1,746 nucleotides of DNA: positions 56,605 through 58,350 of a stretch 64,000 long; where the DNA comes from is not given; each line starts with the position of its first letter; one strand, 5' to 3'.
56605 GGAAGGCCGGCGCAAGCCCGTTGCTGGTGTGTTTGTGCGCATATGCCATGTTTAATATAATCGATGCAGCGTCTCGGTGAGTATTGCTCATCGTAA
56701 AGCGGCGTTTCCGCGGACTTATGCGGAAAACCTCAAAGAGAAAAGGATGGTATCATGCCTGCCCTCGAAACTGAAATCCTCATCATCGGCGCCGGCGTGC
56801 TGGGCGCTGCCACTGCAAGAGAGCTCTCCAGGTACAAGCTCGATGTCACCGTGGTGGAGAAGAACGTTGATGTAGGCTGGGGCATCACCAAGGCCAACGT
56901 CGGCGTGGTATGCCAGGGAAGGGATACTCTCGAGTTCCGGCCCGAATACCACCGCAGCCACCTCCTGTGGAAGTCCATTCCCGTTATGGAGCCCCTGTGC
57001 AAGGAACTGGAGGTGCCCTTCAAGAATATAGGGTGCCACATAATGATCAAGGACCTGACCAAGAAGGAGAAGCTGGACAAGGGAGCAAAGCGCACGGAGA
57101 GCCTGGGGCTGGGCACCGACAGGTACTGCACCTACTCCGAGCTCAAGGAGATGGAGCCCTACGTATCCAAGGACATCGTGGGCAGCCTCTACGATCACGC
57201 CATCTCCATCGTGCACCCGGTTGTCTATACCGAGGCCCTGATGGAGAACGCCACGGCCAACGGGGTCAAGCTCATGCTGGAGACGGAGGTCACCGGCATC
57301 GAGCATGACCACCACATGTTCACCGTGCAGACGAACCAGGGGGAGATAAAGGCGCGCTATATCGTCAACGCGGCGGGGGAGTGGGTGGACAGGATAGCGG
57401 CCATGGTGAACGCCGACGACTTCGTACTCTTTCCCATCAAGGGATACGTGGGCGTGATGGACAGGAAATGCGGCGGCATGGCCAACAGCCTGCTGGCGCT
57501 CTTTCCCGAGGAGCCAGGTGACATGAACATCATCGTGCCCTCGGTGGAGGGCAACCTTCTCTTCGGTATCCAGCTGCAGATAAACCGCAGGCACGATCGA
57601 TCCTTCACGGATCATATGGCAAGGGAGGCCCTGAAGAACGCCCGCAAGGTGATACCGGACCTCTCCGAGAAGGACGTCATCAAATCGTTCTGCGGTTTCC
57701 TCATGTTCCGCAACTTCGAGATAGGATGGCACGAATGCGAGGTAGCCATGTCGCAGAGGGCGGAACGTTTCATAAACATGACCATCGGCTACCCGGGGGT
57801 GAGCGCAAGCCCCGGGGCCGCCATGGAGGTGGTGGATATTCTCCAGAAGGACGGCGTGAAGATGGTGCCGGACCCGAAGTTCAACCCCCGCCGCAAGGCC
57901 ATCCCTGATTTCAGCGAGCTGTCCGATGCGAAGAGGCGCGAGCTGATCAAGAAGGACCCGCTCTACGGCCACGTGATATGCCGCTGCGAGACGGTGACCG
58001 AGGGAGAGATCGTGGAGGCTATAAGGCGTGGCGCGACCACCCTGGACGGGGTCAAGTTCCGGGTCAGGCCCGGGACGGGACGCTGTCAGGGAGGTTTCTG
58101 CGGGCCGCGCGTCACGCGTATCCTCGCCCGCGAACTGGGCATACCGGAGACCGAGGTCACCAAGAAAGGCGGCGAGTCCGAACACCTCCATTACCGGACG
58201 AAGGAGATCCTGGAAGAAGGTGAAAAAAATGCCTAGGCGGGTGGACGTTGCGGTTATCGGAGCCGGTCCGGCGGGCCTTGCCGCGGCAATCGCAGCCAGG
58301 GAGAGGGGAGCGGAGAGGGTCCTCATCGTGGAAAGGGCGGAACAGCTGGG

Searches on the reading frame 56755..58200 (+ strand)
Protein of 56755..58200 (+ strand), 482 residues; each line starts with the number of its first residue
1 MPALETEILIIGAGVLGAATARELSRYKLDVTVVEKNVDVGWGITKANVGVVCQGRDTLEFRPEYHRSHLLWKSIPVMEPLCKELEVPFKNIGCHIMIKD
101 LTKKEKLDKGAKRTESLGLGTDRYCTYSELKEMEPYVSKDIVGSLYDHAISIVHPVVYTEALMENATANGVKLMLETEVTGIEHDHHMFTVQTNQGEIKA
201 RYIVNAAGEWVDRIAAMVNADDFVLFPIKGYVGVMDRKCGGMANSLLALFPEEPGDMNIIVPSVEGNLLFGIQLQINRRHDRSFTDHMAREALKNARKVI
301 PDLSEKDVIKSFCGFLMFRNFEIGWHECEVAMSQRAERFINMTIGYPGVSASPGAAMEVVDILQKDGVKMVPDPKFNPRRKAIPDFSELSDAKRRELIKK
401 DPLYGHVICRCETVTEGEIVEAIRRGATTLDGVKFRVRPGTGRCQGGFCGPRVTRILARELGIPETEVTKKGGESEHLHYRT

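Call 65: search_protein_families(library=pfam, proteins=[window:56755-58200:+], max_evalue=0.001)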
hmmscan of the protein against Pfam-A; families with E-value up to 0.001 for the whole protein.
window:56755-58200:+ (482 aa): 8 families
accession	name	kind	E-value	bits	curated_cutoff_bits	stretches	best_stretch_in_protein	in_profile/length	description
PF01266.30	DAO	-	1.8e-54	186.1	27.9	1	8-361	2-352/353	FAD dependent oxidoreductase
PF04324.20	Fer2_BFD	-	2.8e-15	56.8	26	1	407-459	1-50/50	BFD-like [2Fe-2S] binding domain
PF07992.20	Pyr_redox_2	-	2.9e-09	37.2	26.1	0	159-209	186-237/291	Pyridine nucleotide-disulphide oxidoreductase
PF13738.12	Pyr_redox_3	-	3e-09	37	30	1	162-210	87-135/305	Pyridine nucleotide-disulphide oxidoreductase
PF01494.25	FAD_binding_3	-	2.8e-08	33.8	22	0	5-37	1-33/349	FAD binding domain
PF00070.33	Pyr_redox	-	9.2e-07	29.7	22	0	8-36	2-30/82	Pyridine nucleotide-disulphide oxidoreductase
PF03486.20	HI0933_like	-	1.6e-06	28.2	50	0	160-208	113-163/244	HI0933-like protein Rossmann domain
PF13450.12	NAD_binding_8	-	2.7e-06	28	21.9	1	10-48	1-39/68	NAD(P)-binding Rossmann-like domain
